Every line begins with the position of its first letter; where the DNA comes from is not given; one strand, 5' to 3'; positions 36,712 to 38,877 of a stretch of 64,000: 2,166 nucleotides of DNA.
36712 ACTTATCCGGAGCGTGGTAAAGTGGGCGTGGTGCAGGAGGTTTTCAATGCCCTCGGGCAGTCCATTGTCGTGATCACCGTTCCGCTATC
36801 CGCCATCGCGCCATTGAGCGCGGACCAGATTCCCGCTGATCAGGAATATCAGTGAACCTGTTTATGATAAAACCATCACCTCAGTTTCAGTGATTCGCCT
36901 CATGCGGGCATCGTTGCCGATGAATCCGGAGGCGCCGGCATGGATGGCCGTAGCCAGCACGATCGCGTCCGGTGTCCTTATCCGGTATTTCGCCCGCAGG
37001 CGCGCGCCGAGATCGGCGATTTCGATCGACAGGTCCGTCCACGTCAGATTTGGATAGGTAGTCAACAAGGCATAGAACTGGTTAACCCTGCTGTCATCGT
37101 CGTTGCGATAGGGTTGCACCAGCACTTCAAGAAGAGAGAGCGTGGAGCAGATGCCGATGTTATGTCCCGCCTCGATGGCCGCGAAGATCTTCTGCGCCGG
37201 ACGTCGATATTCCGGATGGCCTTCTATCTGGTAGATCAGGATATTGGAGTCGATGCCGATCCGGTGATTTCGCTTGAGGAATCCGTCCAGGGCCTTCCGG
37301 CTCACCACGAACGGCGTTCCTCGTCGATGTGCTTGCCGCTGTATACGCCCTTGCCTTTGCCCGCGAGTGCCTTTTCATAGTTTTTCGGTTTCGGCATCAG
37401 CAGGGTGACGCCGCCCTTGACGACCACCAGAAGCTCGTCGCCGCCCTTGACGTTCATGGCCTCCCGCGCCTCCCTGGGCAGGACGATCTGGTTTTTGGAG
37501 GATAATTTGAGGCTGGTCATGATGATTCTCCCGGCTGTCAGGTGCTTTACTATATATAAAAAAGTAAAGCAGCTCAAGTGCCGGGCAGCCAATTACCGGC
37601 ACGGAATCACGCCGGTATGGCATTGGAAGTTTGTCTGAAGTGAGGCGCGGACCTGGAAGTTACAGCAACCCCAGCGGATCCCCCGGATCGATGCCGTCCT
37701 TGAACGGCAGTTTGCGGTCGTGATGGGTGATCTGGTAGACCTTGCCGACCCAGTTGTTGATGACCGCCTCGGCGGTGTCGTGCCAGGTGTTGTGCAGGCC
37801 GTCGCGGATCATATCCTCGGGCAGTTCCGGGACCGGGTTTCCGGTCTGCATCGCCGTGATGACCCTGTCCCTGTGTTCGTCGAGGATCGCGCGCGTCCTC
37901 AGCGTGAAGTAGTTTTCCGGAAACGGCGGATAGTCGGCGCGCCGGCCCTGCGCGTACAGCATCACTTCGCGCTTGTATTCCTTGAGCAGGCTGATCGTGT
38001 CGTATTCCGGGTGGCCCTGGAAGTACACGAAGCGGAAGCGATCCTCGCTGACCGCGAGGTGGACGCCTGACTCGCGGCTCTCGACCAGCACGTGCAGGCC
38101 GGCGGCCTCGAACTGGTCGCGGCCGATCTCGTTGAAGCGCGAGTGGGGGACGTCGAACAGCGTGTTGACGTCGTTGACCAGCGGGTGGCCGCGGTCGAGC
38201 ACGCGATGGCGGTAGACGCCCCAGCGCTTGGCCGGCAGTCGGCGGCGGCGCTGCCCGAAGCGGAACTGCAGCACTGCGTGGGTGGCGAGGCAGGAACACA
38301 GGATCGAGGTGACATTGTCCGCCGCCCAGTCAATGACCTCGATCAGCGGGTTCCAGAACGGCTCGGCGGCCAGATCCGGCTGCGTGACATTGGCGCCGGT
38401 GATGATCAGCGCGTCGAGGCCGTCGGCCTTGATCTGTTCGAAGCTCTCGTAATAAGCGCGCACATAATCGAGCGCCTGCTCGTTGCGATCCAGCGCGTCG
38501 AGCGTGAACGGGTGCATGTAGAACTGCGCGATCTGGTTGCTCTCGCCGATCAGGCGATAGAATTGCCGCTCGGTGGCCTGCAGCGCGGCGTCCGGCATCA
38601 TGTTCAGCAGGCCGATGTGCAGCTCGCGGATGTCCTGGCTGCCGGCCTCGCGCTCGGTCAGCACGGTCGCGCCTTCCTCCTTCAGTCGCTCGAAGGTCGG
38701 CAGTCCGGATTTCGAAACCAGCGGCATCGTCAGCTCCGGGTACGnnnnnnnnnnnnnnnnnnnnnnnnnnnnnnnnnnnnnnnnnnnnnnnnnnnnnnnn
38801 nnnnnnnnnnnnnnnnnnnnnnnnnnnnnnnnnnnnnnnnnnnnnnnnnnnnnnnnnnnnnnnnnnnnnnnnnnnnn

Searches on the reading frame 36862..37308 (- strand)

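Call 69: search_protein_families(library=pfam, proteins=[window:36862-37308:-], max_evalue=0.01)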
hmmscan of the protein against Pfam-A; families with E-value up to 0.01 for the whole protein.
window:36862-37308:- (148 aa): 1 family
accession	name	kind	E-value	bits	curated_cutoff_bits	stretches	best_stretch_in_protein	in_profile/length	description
PF01850.27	PIN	-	1.5e-12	48.6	23.6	1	19-139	3-117/120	PIN domain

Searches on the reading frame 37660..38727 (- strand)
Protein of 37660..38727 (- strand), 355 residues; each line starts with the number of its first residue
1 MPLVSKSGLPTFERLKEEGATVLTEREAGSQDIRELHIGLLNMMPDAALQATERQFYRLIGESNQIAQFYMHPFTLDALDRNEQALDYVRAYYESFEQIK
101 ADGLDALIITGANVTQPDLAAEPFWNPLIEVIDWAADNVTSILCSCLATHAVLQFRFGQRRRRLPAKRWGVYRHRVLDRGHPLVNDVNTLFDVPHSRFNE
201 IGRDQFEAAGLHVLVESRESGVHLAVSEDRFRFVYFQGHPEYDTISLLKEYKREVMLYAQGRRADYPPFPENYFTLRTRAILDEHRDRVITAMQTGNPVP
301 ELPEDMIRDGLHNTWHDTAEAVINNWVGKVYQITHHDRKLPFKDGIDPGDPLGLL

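Call 69: search_protein_families(library=pfam, proteins=[window:37660-38727:-], max_evalue=0.01)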
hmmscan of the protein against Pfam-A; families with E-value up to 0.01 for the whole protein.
window:37660-38727:- (355 aa): 2 families
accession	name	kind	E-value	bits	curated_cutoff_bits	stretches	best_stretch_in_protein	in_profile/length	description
PF04204.22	HTS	-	4.9e-84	282.3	27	1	3-335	2-297/298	Homoserine O-succinyltransferase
PF00117.34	GATase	-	0.0011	19.1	22.8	1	92-242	29-173/190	Glutamine amidotransferase class-I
